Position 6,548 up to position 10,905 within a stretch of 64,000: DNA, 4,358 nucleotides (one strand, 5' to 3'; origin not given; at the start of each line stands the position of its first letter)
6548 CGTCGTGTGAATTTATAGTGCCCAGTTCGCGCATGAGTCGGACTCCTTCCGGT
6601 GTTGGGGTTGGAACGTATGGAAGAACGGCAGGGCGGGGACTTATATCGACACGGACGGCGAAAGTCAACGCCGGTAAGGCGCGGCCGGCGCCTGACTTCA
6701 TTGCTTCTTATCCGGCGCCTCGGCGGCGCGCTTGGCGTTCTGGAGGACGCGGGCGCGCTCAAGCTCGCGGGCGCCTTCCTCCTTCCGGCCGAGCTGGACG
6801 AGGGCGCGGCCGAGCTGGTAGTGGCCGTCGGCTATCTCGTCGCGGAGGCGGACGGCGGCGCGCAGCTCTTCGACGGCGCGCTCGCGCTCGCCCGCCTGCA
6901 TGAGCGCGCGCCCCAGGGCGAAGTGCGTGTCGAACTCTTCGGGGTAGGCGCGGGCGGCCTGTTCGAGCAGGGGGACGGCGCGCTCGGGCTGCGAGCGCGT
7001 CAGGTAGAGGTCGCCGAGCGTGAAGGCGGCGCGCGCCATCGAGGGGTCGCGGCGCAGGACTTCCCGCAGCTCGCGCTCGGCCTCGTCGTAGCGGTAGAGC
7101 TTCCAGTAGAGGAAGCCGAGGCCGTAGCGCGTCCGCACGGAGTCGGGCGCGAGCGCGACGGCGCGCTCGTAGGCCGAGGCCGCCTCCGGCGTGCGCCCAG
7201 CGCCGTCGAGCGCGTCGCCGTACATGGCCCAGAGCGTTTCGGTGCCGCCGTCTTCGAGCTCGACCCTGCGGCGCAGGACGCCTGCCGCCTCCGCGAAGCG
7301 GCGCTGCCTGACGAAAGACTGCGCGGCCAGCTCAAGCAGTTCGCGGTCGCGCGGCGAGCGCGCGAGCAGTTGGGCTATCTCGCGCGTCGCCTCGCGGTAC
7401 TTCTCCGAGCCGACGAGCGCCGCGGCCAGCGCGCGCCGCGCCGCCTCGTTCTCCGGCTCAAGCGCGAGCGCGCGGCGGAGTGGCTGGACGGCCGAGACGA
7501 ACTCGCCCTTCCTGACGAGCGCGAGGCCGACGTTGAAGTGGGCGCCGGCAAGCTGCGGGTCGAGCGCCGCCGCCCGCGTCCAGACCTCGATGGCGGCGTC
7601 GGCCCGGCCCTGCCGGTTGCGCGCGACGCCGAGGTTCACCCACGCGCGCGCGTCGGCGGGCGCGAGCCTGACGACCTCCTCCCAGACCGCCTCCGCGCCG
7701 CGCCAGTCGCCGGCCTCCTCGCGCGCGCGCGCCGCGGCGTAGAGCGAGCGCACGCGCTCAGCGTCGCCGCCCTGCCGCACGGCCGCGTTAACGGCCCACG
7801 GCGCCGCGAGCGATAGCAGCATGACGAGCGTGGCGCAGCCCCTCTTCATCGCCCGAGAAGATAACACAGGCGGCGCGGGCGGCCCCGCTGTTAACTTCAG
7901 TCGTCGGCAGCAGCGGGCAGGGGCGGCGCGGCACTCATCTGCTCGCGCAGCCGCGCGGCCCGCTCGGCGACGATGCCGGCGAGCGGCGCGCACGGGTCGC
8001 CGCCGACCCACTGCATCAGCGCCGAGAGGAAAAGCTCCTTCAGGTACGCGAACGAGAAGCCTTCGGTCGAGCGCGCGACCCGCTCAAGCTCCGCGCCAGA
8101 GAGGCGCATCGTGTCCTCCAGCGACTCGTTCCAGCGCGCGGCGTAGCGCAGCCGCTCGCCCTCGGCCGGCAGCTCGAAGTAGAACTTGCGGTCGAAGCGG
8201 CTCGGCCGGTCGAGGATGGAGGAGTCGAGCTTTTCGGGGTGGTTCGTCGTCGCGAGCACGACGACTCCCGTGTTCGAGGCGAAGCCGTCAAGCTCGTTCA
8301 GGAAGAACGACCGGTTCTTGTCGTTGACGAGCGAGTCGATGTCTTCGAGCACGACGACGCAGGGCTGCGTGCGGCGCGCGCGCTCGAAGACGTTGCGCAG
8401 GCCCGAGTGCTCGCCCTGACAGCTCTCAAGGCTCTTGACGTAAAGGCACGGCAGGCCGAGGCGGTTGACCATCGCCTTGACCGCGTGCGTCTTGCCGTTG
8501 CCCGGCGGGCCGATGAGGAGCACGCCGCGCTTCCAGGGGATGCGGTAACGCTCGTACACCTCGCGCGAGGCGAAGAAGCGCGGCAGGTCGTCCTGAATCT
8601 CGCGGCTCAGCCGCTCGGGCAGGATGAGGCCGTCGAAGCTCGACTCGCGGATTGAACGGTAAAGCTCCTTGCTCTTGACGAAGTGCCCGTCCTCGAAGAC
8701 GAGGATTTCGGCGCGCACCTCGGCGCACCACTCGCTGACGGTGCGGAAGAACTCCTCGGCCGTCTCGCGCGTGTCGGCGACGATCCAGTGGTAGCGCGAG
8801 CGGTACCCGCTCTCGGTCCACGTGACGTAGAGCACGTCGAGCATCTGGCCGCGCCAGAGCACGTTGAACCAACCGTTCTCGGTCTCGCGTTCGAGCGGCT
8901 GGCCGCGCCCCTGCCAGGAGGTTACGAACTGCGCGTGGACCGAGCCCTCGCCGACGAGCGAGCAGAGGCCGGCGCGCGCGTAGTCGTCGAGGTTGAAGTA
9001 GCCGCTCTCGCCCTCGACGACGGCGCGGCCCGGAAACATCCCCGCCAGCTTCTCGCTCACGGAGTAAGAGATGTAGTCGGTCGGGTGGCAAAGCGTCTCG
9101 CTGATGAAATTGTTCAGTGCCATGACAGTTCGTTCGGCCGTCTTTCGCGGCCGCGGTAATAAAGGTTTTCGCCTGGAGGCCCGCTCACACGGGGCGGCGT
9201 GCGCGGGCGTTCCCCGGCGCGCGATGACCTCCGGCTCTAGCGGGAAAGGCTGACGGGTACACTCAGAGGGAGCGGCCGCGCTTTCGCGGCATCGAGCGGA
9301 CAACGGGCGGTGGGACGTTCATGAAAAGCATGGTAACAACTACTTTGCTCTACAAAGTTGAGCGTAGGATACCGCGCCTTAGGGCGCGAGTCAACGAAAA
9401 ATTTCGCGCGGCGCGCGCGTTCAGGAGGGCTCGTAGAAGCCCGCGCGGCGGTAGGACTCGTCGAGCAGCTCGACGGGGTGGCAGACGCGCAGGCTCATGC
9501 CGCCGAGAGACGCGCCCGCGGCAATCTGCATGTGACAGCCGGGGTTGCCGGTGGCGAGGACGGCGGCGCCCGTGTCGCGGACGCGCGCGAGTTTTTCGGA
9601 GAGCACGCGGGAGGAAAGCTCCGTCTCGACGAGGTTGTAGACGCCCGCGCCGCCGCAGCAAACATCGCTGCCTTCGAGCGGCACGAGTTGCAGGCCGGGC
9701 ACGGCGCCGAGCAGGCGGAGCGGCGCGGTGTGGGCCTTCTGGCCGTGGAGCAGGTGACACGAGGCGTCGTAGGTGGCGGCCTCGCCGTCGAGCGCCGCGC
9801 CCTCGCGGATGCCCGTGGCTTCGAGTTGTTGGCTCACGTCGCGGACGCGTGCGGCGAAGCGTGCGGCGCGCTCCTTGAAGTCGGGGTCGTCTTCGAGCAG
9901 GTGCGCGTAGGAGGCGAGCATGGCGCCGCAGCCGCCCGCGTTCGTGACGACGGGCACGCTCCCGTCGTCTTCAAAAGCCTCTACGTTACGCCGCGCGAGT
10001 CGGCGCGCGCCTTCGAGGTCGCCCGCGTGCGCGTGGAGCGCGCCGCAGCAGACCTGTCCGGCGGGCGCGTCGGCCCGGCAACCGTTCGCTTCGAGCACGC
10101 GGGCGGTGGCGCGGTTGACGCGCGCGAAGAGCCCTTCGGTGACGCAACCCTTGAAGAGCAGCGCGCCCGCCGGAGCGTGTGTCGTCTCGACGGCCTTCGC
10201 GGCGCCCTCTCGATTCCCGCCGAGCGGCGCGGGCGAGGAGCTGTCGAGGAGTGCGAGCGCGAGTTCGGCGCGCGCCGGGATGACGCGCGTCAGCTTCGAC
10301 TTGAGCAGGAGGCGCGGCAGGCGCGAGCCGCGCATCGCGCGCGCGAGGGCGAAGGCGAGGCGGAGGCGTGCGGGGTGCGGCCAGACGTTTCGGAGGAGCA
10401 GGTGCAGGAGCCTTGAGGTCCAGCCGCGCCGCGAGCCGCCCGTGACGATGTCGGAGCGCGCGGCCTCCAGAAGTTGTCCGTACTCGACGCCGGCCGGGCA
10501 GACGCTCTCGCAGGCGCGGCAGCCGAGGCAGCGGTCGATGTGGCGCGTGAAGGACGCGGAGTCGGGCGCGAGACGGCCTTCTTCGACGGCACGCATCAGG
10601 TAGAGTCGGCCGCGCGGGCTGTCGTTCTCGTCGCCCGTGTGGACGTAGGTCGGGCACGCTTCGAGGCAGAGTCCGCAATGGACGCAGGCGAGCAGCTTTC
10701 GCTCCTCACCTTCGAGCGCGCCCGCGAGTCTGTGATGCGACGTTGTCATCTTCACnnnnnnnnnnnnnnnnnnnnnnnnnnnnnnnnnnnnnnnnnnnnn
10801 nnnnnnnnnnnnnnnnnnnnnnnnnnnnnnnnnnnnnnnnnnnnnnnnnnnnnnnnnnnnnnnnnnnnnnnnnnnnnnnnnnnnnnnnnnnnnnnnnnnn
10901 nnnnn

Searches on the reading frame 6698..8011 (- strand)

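Call 51: search_protein_families(library=pfam, proteins=[window:6698-8011:-])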
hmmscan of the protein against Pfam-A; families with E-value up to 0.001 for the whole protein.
window:6698-8011:- (437 aa): 21 families
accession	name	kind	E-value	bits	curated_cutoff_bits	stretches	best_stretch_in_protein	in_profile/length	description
PF07719.23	TPR_2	-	7.3e-37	122.9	27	1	296-323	5-32/34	Tetratricopeptide repeat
PF13414.12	TPR_11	-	6.1e-35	119.1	26.8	3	133-169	6-42/42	TPR repeat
PF13432.12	TPR_16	-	2e-34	118.1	32.7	6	91-153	1-63/65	Tetratricopeptide repeat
PF14559.12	TPR_19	-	1.2e-29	102.8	25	4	271-324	4-57/68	Tetratricopeptide repeat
PF13181.12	TPR_8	-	5.1e-28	95.3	25.7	0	293-324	2-33/34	Tetratricopeptide repeat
PF13428.12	TPR_14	-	1e-26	91.1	23.5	2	260-299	3-42/44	Tetratricopeptide repeat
PF00515.34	TPR_1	-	3.6e-24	84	27.8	1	121-153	1-33/34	Tetratricopeptide repeat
PF13431.12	TPR_17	-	1.8e-23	81.2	24.4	0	110-142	2-34/34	Tetratricopeptide repeat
PF13424.12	TPR_12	-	8e-20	71.3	30.1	3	293-357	4-76/77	Tetratricopeptide repeat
PF12895.13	ANAPC3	-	3.1e-19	69.5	27.2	1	134-209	2-76/82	Anaphase-promoting complex, cyclosome, subunit 3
PF23914.1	TPR_CcmH_CycH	-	3.4e-18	66.4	42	2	168-244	63-142/158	Cytochrome c-type biogenesis protein H TPR domain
PF13174.12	TPR_6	-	1.2e-16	60.5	26.3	0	89-118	2-31/33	Tetratricopeptide repeat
PF13176.12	TPR_7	-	3.9e-12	45.7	27.9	0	363-387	2-26/36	Tetratricopeptide repeat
PF13371.12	TPR_9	-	5.3e-12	46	35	2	273-328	10-65/73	Tetratricopeptide repeat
PF13429.12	TPR_15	-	2.1e-11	44.2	26.2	2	256-386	144-274/280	Tetratricopeptide repeat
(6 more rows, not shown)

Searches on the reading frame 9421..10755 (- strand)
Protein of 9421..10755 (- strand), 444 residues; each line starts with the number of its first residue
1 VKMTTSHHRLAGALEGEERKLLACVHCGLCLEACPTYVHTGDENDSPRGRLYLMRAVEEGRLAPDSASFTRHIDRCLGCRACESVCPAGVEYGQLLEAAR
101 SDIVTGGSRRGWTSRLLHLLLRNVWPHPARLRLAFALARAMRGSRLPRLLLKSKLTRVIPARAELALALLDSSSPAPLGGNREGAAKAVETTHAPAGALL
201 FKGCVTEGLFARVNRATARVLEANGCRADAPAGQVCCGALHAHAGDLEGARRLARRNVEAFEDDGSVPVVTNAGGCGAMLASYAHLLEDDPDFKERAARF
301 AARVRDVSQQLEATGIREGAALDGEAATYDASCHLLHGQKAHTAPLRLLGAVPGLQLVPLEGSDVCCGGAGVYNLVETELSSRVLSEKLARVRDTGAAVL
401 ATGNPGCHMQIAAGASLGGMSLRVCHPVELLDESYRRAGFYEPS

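Call 51: search_protein_families(library=pfam, proteins=[window:9421-10755:-])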
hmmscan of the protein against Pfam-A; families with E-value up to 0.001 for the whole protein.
window:9421-10755:- (444 aa): 13 families
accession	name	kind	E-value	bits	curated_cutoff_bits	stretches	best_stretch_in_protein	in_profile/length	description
PF02754.22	CCG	-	8.3e-30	103.2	20.6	2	199-280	2-84/85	Cysteine-rich domain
PF13183.11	Fer4_8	-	3.9e-13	50.2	27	1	21-90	2-68/68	4Fe-4S dicluster domain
PF12838.12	Fer4_7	-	8.2e-12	45.9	27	1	24-90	2-52/52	4Fe-4S dicluster domain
PF13534.11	Fer4_17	-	7.6e-11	42.8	22.2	1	23-90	1-60/61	4Fe-4S dicluster domain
PF13484.11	Fer4_16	-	1.3e-09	39.1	30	1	24-88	2-65/66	4Fe-4S double cluster binding domain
PF12797.12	Fer4_2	-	1.7e-08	34.3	24.5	1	74-88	8-22/22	4Fe-4S binding domain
PF00037.32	Fer4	-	3.6e-08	33.3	21.1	1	74-89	6-21/24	4Fe-4S binding domain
PF13187.11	Fer4_9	-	9.9e-08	32.3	27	1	23-89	1-50/52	4Fe-4S dicluster domain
PF12837.12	Fer4_6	-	1.4e-07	31.5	25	1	74-90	7-23/24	4Fe-4S binding domain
PF13237.11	Fer4_10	-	1.9e-07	31.3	25.5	1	22-87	7-53/53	4Fe-4S dicluster domain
PF12800.12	Fer4_4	-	7.3e-07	29.4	24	0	74-89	2-17/17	4Fe-4S binding domain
PF14697.11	Fer4_21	-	2.7e-05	24.7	35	0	72-88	37-53/59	4Fe-4S dicluster domain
PF12798.12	Fer4_3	-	5.6e-05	24.1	27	0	24-36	1-13/15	4Fe-4S binding domain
